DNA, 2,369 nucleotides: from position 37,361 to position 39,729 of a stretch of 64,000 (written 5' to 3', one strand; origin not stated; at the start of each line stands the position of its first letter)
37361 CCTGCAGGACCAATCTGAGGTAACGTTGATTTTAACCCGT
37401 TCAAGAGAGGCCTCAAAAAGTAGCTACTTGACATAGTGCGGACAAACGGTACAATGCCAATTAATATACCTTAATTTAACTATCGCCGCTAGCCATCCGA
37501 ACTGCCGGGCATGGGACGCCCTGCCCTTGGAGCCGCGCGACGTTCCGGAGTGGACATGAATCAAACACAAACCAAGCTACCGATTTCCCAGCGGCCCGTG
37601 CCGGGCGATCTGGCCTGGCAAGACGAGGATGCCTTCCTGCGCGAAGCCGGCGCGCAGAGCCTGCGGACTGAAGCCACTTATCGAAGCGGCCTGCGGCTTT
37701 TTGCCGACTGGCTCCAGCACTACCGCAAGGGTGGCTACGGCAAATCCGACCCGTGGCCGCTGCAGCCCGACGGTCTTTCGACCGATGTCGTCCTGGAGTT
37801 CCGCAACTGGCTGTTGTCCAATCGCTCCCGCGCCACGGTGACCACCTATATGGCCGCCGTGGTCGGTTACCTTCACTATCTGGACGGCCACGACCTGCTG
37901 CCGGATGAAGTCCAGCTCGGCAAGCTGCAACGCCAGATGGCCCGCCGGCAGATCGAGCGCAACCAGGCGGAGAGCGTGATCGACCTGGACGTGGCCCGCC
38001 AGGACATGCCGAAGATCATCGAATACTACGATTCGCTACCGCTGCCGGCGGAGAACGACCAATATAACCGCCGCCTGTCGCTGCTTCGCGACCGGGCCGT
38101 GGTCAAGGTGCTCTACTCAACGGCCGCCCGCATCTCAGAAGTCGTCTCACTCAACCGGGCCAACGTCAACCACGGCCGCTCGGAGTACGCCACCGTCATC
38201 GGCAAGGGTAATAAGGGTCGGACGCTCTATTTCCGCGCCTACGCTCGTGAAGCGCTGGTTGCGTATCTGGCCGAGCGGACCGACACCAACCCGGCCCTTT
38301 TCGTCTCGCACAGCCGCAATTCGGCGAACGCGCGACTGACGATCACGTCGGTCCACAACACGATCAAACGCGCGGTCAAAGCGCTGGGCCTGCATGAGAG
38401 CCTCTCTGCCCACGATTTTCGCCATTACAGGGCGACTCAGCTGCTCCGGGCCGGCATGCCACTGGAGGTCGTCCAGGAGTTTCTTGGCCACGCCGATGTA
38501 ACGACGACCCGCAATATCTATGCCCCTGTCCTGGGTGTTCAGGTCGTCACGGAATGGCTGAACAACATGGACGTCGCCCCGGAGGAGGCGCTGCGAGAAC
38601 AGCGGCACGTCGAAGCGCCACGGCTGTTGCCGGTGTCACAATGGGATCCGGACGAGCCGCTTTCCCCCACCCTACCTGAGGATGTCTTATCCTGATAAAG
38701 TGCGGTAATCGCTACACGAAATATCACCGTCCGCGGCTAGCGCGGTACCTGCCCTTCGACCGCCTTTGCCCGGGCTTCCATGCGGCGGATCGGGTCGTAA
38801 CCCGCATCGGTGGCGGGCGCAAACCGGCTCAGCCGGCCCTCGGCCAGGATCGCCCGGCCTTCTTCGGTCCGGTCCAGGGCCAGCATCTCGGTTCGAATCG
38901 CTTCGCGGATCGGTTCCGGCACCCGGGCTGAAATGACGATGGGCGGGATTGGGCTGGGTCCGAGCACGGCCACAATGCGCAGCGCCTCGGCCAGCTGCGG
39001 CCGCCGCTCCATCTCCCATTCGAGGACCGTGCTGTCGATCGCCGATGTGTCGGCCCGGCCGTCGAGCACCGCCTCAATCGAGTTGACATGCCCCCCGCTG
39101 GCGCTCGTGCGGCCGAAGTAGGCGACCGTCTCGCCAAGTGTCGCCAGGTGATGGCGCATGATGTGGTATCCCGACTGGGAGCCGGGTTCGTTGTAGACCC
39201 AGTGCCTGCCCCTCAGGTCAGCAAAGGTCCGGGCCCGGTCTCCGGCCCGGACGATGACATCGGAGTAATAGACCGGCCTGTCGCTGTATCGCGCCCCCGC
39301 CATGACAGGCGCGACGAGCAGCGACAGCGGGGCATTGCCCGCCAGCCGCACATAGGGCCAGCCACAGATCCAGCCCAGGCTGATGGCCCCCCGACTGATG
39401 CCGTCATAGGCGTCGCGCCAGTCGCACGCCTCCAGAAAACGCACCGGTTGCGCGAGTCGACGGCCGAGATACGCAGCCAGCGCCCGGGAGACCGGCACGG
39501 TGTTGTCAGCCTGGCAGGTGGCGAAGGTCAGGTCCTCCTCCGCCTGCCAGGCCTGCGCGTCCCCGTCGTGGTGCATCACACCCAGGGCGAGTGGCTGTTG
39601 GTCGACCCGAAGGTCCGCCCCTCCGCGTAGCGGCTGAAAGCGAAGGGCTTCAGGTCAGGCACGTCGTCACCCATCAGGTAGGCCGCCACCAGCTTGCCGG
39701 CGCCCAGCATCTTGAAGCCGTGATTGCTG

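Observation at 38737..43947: Non-Pyl MttB-family methyltransferase operon with no corrinoid partner, but with a FAD oxidase, a cytoplasmic PhnD-like protein and an unknown 214-aa protein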

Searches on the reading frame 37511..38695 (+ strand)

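Call 3: search_protein_families(library=pfam, proteins=[window:37511-38695:+], max_evalue=0.01)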
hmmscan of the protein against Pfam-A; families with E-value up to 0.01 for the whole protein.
window:37511-38695:+ (394 aa): 2 families
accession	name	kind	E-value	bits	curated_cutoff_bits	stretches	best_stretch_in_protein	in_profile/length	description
PF00589.27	Phage_integrase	-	1.3e-31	110.2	27.1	1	192-338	22-166/172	Phage integrase family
PF16795.10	Phage_integr_3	-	0.0031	17.9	27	0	276-337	90-144/161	Archaeal phage integrase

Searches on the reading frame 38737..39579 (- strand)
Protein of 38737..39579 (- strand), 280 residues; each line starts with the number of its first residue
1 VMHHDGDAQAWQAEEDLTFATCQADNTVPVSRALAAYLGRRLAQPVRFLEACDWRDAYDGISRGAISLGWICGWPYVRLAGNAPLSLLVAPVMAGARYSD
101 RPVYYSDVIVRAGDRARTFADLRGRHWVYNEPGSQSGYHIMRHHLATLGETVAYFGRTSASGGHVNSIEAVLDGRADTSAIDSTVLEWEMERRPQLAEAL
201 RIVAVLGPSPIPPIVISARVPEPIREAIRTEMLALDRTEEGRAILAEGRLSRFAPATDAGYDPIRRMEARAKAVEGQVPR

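Call 3: search_protein_families(library=pfam, proteins=[window:38737-39579:-], max_evalue=0.01)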
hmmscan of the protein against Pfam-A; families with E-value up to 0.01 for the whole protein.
window:38737-39579:- (280 aa): 1 family
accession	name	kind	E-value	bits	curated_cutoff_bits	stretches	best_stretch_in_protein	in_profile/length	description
PF12974.12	Phosphonate-bd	-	1.2e-41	143.2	27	1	31-261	16-242/242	ABC transporter, phosphonate, periplasmic substrate-binding protein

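Call 4: search_protein_families(library=ncbifam, proteins=[window:38737-39579:-], max_evalue=0.01)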
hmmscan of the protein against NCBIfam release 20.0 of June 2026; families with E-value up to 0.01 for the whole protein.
window:38737-39579:- (280 aa): 4 families
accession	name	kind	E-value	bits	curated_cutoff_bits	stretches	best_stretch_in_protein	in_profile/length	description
TIGR03431.1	PhnD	equivalog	6.3e-25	88.2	261.1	1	7-270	21-285/288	phosphonate ABC transporter substrate-binding protein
TIGR01098.1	3A0109s03R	subfamily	2e-21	76.6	112.05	1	14-233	30-251/253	phosphate/phosphite/phosphonate ABC transporter substrate-binding protein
TIGR04553.1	ABC_peri_selen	hypoth_equivalog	2.6e-17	63.1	250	1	32-267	20-258/266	putative selenate ABC transporter substrate-binding protein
NF049985.1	SBP_like_Rv1680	exception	0.0097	15.6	400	0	26-263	13-254/268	Rv1680 family SBP-like protein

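Call 32: search_solved_structures(query=window:38737-39579:-, max_evalue=0.01)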
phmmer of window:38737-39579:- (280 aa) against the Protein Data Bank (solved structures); distinct sequences matched with E-value up to 0.01: 16.
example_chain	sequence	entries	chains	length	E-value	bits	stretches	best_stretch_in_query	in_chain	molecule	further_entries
6esk_A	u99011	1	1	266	1.6e-23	86.7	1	26-267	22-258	Putative periplasmic phosphite-binding-like protein (Pbl) PtxB-like protein designated Aio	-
6esv_A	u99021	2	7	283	2e-23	86.4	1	26-267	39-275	Putative periplasmic phosphite-binding-like protein (Pbl) PtxB-like protein designated Aio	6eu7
8ed5_A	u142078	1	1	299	5.5e-23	84.9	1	31-267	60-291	Putative periplasmic phosphite-binding-like protein (Pbl) PtxB-like protein designated Aio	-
6x6b_A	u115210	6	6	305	2.2e-18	69.8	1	35-275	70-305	ArrX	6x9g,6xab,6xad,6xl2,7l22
6x8w_A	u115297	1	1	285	1.9e-17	66.7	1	35-275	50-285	ArrX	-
5o2j_A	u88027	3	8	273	2.3e-11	46.8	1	27-268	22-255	Probable phosphite transport system-binding protein PtxB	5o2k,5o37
7s6g_A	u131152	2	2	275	1.4e-05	27.8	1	34-186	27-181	Phosphonate ABC type transporter/ substrate binding component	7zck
3p7i_A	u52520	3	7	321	0.00013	24.6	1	3-267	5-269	PhnD, subunit of alkylphosphonate ABC transporter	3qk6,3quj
5lv1_A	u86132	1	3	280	0.00016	24.4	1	31-266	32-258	PtxB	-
3s4u_A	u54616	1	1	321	0.00025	23.7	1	3-267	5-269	PhnD, subunit of alkylphosphonate ABC transporter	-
5jvb_A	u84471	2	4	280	0.00025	23.7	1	27-267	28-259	Phosphonate ABC transporter, periplasmic phosphonate-binding protein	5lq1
3n5l_A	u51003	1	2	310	0.00049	22.8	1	99-269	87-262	Binding protein component of ABC phosphonate transporter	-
6ght_A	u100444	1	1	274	0.0012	21.5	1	31-165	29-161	Probable phosphite transport system-binding protein HtxB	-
5me4_A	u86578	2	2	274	0.0016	21.1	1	31-164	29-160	Probable phosphite transport system-binding protein HtxB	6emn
6ghq_A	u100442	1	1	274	0.0016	21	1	31-164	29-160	Probable phosphite transport system-binding protein HtxB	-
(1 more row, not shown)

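Call 75: search_solved_structures(query=window:38737-39579:-, max_evalue=1e-10, show_alignments=4)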
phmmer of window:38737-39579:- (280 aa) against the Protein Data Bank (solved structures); distinct sequences matched with E-value up to 1e-10: 6.
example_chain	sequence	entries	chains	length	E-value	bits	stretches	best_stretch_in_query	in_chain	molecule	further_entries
6esk_A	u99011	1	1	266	1.6e-23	86.7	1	26-267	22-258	Putative periplasmic phosphite-binding-like protein (Pbl) PtxB-like protein designated Aio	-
6esv_A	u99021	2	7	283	2e-23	86.4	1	26-267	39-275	Putative periplasmic phosphite-binding-like protein (Pbl) PtxB-like protein designated Aio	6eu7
8ed5_A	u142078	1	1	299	5.5e-23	84.9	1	31-267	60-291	Putative periplasmic phosphite-binding-like protein (Pbl) PtxB-like protein designated Aio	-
6x6b_A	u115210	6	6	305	2.2e-18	69.8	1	35-275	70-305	ArrX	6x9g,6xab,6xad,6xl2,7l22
6x8w_A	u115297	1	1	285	1.9e-17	66.7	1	35-275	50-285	ArrX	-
5o2j_A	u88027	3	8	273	2.3e-11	46.8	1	27-268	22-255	Probable phosphite transport system-binding protein PtxB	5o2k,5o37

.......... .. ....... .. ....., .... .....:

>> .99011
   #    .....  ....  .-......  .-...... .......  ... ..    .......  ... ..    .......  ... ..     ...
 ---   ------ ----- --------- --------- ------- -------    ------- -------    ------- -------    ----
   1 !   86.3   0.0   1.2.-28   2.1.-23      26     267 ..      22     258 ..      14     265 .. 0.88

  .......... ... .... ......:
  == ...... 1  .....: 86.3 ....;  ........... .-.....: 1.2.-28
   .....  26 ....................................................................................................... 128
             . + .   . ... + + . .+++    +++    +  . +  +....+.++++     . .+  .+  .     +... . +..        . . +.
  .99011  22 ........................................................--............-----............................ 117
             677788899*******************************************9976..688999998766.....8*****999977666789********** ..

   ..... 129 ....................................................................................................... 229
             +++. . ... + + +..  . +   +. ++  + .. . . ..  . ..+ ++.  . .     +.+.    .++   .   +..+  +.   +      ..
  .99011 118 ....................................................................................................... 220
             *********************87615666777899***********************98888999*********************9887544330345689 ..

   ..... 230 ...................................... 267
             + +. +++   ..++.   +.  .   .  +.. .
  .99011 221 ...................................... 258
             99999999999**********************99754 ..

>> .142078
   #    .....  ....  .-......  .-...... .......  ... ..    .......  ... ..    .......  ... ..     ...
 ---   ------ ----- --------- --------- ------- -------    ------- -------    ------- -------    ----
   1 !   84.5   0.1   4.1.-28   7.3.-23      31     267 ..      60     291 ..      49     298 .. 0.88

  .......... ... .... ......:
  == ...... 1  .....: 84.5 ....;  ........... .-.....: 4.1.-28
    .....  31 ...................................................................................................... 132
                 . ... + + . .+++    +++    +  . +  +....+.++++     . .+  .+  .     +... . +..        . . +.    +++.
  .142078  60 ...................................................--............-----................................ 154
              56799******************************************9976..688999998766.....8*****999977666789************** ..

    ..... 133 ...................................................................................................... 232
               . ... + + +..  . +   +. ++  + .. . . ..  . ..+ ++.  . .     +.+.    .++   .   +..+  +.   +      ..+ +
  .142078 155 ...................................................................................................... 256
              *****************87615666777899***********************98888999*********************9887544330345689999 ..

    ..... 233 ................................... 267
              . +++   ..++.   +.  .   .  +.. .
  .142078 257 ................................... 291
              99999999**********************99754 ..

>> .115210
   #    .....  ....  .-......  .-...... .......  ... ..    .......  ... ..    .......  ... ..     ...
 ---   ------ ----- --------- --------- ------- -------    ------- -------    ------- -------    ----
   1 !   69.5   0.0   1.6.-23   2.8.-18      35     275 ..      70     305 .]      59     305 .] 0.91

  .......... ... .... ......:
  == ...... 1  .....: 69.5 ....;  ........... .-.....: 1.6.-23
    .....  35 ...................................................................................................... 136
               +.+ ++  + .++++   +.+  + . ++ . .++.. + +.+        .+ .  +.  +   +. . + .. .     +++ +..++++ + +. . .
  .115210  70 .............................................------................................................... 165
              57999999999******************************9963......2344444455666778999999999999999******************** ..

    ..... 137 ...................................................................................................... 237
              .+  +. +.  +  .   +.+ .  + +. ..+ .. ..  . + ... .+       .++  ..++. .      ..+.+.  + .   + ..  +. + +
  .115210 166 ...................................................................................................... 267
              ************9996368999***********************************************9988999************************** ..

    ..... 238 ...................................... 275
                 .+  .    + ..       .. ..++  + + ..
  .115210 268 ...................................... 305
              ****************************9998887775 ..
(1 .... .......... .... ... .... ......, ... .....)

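Call 87: search_protein_representatives(protein=window:38737-39579:-)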
Query: 280 residues. Proteins with E-value up to 0.001 (for the whole library): 4820; up to 1e-10: 1869; up to 1e-30: 279. The best 150 are listed.
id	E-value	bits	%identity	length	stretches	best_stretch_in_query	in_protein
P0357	2.5e-70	253.4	49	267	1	18-274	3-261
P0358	2.8e-69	249.9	50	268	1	16-274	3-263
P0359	3.4e-63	230.0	42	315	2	82-269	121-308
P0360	1.4e-62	228.0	46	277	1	16-272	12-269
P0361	1.4e-62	227.9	44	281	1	15-274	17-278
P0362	1.9e-61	224.2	41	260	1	18-267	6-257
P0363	6.8e-61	222.4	46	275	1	17-271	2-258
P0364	1.6e-60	221.3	44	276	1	15-269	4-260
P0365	2.5e-59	217.3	45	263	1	17-262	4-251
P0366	1.7e-58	214.6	43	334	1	15-272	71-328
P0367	1.9e-58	214.4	45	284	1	13-268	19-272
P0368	1.5e-57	211.5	45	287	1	16-274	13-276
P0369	3.3e-57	210.3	47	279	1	17-275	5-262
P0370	5.0e-57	209.7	43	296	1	20-272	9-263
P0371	7.1e-57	209.2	44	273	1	19-275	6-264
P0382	2.0e-54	201.2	46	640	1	18-274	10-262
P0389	7.6e-54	199.3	47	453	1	17-272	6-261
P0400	4.5e-52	193.5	43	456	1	16-270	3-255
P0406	4.9e-51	190.1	39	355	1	17-277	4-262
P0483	1.5e-42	162.3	41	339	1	56-275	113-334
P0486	4.3e-42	160.7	47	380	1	81-274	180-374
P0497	2.6e-41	158.2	47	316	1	27-226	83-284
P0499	3.4e-41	157.8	39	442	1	42-272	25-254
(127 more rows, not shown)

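Call 89: search_protein_families(library=pfam, proteins=[P0382, P0389, P0400, P0499, P0486, P0406, P0366, P0483, P0497, P0359], max_evalue=0.001)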
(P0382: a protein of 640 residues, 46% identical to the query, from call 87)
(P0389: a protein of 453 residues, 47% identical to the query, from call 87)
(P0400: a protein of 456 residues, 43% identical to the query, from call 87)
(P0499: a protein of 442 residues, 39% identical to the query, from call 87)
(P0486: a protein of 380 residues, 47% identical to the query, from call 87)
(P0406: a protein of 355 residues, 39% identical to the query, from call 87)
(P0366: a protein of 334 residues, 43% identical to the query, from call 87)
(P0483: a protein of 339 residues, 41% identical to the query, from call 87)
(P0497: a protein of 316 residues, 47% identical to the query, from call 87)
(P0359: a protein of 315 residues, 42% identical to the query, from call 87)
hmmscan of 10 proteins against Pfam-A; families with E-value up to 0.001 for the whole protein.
P0382 (640 aa): 4 families
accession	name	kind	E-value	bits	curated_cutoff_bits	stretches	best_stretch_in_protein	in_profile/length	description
PF12974.12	Phosphonate-bd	-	1.8e-36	126.2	27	1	17-249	10-242/242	ABC transporter, phosphonate, periplasmic substrate-binding protein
PF00805.28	Pentapeptide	-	2.2e-19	69.1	20.2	2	322-361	1-40/40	Pentapeptide repeats (8 copies)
PF13576.12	Pentapeptide_3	-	1.5e-06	28.7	27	1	341-382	3-47/48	Pentapeptide repeats (9 copies)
PF13599.13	Pentapeptide_4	-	0.00011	22.6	38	1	326-384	10-68/78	Pentapeptide repeat region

P0389 (453 aa): 1 family
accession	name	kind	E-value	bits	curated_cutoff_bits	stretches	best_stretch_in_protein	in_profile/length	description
PF12974.12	Phosphonate-bd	-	2.6e-27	96.2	27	1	80-250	72-242/242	ABC transporter, phosphonate, periplasmic substrate-binding protein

P0400 (456 aa): 1 family
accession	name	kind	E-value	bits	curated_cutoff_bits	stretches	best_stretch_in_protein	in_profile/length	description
PF12974.12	Phosphonate-bd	-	1.1e-37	130.2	27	1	17-246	15-242/242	ABC transporter, phosphonate, periplasmic substrate-binding protein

P0499 (442 aa): 1 family
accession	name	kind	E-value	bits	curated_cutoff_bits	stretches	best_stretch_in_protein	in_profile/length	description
PF12974.12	Phosphonate-bd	-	1.1e-37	130.1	27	1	23-243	25-242/242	ABC transporter, phosphonate, periplasmic substrate-binding protein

P0486 (380 aa): 2 families
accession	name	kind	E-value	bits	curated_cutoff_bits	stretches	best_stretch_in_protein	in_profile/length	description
PF12974.12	Phosphonate-bd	-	7.1e-22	78.4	27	1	197-323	79-205/242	ABC transporter, phosphonate, periplasmic substrate-binding protein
PF09424.15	YqeY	-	1.1e-12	48.6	27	1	4-93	49-137/143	Yqey-like protein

P0406 (355 aa): 1 family
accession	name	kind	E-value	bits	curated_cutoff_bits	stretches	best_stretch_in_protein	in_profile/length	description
PF12974.12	Phosphonate-bd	-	1.6e-44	152.6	27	1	17-246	15-242/242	ABC transporter, phosphonate, periplasmic substrate-binding protein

P0366 (334 aa): 1 family
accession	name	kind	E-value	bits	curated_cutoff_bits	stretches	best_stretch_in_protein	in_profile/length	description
PF12974.12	Phosphonate-bd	-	2.4e-38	132.3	27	1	79-317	8-242/242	ABC transporter, phosphonate, periplasmic substrate-binding protein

P0483 (339 aa): 2 families
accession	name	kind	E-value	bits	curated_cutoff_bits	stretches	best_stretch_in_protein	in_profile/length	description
PF12974.12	Phosphonate-bd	-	2.6e-29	102.8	27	1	89-320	13-242/242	ABC transporter, phosphonate, periplasmic substrate-binding protein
PF00206.25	Lyase_1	-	4.5e-08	33.3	27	1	1-51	105-155/312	Lyase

P0497 (316 aa): 1 family
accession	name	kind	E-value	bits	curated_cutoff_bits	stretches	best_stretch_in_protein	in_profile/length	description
PF12974.12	Phosphonate-bd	-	1.3e-27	97.2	27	1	88-277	17-201/242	ABC transporter, phosphonate, periplasmic substrate-binding protein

P0359 (315 aa): 1 family
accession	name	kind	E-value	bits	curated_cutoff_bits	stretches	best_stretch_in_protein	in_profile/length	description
PF12974.12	Phosphonate-bd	-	2.4e-39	135.6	27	1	129-300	71-242/242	ABC transporter, phosphonate, periplasmic substrate-binding protein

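Call 92: find_encoding_contigs(protein=P0400, flank=8000, max_places=3)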
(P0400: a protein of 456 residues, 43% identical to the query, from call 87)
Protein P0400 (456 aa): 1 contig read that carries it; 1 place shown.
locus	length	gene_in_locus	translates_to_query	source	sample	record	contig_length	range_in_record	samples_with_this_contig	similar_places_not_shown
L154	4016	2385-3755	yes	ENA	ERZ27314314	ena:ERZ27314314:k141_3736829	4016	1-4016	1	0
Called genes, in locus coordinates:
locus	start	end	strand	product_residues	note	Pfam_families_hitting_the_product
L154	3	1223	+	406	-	?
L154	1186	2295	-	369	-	PF01266:DAO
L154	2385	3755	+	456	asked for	PF12974:Phosphonate-bd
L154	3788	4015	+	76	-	?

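Call 93: find_encoding_contigs(protein=P0389, flank=8000, max_places=3)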
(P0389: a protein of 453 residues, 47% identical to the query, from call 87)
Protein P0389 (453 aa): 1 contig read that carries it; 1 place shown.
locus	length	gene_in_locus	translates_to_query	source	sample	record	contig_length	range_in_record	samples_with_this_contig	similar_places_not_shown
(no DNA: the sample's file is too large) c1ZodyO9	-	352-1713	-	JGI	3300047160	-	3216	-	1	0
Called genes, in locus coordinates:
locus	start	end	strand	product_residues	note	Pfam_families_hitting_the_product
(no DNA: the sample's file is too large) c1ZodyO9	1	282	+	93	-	?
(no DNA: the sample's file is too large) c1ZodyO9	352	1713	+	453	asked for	PF12974:Phosphonate-bd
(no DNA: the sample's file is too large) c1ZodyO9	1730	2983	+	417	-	PF01171:ATP_bind_3, PF11734:TilS_C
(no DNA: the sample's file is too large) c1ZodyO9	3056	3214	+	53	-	?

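Call 96: search_protein_families(library=pfam, proteins=[L154:3-1223:+], max_evalue=0.001)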
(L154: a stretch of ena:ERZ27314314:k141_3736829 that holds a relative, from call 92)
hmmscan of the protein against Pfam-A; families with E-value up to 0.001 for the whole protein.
L154:3-1223:+ (406 aa): 2 families
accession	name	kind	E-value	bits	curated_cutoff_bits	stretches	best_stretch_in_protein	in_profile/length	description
PF05977.19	MFS_3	-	1.4e-62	212.3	27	1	4-384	12-391/524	Transmembrane secretion effector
PF07690.21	MFS_1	-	6.9e-38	130.9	33.4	2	8-352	2-346/347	Major Facilitator Superfamily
